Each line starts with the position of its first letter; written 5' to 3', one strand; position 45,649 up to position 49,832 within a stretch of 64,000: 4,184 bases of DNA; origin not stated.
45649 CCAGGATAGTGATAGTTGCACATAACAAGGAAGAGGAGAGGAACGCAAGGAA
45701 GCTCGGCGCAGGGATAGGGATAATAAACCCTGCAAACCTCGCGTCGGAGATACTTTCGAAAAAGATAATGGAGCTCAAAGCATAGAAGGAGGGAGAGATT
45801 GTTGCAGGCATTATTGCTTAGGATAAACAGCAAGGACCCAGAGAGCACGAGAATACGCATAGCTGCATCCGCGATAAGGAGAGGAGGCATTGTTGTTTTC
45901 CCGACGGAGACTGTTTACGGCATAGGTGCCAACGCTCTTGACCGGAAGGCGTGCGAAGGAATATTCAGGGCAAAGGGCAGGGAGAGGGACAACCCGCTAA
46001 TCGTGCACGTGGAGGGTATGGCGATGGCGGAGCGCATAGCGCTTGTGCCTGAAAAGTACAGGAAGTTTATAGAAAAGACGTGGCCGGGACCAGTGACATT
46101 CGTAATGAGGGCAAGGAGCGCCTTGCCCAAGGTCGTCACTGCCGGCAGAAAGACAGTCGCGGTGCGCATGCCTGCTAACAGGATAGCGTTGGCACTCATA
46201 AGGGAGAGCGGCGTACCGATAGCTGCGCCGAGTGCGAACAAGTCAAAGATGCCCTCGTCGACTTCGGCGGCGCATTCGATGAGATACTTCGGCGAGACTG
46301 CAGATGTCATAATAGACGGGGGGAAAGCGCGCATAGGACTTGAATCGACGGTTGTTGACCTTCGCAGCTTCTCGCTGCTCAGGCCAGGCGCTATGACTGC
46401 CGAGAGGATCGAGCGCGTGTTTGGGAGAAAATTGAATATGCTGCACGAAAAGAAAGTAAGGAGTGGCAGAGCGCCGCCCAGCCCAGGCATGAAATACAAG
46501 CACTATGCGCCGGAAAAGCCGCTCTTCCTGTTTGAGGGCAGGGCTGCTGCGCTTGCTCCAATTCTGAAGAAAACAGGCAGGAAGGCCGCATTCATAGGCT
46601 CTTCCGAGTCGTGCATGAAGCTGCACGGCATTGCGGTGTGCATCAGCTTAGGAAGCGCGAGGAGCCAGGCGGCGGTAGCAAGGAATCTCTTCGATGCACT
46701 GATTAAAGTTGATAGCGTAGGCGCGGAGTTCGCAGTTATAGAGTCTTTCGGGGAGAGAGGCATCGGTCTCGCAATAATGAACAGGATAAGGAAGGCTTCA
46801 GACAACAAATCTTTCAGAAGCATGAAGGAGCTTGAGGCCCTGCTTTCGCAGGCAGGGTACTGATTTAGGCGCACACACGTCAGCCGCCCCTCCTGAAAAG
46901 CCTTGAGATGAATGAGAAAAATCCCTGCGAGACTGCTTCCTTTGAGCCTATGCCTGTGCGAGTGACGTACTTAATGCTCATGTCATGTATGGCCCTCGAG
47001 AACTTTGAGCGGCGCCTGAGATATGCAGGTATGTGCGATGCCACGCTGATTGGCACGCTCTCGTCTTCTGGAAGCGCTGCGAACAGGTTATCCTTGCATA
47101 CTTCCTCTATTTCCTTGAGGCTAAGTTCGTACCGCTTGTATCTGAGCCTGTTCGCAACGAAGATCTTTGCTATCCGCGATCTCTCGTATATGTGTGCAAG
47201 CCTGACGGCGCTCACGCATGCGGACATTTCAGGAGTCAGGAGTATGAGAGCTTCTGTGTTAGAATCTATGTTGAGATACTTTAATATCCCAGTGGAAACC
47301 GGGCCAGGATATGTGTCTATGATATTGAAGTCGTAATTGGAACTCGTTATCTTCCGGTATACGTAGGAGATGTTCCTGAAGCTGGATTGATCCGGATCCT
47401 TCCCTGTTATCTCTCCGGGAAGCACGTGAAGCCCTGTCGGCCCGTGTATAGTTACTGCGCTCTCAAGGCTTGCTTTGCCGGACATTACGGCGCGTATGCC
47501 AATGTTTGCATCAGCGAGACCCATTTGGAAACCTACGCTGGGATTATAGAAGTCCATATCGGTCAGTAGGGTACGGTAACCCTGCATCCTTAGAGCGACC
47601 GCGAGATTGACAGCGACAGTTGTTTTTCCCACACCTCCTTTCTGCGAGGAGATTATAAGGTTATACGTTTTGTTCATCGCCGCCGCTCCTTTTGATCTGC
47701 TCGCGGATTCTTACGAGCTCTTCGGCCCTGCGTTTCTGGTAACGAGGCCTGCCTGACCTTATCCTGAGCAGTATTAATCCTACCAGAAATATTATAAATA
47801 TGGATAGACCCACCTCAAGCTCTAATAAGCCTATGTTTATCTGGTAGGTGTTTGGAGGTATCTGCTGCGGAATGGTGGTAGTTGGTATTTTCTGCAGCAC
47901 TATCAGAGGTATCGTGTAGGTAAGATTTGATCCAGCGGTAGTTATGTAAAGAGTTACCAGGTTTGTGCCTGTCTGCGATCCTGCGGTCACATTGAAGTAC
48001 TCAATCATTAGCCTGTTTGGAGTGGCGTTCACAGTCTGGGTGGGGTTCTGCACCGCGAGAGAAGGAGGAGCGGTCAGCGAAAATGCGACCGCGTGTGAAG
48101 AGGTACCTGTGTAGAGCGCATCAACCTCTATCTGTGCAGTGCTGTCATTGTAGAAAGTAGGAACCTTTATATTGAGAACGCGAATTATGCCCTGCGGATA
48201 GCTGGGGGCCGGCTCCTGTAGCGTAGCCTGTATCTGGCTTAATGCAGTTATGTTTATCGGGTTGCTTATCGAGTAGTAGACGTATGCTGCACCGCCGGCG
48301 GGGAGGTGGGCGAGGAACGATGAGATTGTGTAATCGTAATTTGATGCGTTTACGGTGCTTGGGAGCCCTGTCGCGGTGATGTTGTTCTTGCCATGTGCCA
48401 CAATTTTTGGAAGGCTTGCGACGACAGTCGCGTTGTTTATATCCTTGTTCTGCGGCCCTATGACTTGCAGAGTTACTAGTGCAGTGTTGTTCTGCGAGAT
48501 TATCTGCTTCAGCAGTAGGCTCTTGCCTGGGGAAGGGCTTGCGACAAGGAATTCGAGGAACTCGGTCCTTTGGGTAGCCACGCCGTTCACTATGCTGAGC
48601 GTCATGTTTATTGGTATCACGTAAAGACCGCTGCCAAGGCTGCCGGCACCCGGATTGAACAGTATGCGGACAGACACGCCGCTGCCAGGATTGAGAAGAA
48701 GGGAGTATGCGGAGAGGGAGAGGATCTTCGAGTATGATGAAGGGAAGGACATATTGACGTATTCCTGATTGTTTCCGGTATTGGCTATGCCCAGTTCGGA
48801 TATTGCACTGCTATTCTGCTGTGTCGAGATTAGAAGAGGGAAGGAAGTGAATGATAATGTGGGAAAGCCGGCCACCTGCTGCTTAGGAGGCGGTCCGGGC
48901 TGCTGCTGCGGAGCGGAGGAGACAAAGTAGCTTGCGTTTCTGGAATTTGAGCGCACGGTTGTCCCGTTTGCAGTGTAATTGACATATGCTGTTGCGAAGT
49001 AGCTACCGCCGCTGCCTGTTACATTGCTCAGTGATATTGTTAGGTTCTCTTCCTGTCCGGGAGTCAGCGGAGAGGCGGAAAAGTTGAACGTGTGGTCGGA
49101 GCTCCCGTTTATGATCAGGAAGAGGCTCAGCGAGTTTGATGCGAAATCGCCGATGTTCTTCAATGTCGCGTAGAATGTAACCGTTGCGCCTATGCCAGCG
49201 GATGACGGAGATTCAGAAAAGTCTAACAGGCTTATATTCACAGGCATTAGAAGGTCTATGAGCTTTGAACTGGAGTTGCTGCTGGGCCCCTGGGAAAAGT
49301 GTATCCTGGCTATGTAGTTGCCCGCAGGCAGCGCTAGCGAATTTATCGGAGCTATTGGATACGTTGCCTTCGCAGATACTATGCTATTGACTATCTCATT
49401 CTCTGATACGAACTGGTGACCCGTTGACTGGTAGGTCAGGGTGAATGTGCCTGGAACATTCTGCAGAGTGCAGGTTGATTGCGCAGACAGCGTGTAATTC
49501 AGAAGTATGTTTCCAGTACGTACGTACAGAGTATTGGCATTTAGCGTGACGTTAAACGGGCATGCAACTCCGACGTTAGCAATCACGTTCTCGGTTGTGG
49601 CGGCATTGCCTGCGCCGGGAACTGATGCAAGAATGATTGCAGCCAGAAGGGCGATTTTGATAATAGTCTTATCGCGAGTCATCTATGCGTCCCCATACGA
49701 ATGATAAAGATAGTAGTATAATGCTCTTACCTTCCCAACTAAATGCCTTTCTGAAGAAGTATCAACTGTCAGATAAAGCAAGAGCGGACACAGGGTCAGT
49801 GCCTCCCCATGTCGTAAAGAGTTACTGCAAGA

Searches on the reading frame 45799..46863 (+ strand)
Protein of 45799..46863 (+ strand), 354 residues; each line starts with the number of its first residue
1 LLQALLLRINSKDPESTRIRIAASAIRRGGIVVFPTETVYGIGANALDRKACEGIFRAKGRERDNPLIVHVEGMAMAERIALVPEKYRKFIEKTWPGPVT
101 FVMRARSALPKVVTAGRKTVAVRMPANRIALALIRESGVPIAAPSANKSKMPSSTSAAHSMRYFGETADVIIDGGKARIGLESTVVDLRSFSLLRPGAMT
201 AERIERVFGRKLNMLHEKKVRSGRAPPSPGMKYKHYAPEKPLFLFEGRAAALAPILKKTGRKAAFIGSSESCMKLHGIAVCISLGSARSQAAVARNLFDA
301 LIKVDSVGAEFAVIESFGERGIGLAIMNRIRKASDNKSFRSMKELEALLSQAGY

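Call 41: search_protein_families(library=pfam, proteins=[window:45799-46863:+], max_evalue=0.001)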
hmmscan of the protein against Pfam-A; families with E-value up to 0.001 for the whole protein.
window:45799-46863:+ (354 aa): 2 families
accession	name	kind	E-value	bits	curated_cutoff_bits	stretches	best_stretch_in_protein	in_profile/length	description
PF01300.24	Sua5_yciO_yrdC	-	4.5e-56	189.6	25.1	1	25-197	2-178/178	Telomere recombination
PF03481.19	Sua5_C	-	6.8e-29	101.6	22.9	1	200-334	2-135/136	Threonylcarbamoyl-AMP synthase, C-terminal domain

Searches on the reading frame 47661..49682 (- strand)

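Call 41: search_protein_families(library=pfam, proteins=[window:47661-49682:-], max_evalue=0.001)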
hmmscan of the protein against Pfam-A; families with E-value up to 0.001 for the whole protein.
window:47661-49682:- (673 aa): 1 family
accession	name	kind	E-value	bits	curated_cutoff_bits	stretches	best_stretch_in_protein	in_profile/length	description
PF07705.17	CARDB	-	8e-05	23.2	22.7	1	157-236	10-85/101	CARDB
